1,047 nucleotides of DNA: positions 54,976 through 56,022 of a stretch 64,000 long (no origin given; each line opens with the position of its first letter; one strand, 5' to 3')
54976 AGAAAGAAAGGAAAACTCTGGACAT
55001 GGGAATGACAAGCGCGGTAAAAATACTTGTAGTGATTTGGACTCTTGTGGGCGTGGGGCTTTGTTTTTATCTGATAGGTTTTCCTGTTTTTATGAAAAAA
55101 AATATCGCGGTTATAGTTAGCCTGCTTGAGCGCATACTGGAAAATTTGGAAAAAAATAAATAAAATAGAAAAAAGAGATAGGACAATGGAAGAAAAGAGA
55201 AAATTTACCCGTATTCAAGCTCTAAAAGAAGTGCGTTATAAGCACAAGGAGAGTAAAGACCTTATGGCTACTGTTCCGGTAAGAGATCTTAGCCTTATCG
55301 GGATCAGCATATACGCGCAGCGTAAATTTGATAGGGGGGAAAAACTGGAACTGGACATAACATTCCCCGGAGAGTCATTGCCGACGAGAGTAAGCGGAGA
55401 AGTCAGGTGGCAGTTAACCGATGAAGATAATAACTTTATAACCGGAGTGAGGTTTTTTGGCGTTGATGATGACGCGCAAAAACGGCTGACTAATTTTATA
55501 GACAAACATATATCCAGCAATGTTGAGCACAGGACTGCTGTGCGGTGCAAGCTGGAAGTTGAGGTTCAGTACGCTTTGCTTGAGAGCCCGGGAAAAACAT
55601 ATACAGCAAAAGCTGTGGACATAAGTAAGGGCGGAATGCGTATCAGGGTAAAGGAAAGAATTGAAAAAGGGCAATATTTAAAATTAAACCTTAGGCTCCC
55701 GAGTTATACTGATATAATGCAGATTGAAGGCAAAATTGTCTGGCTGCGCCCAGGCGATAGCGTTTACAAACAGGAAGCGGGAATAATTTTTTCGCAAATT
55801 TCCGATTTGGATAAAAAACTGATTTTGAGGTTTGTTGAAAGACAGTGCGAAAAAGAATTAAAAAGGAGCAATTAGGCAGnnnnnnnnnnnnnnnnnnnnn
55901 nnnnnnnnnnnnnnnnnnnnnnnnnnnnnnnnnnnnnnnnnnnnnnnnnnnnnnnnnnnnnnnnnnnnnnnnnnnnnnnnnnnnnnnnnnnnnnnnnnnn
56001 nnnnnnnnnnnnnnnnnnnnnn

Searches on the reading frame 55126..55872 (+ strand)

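Call 13: search_protein_families(library=pfam, proteins=[window:55126-55872:+], max_evalue=0.001)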
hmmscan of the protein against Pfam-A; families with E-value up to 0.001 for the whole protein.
window:55126-55872:+ (249 aa): 1 family
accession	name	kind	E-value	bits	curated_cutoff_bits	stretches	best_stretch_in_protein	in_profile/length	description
PF07238.19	PilZ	-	5.6e-29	100.9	22.5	2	136-238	3-101/102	PilZ domain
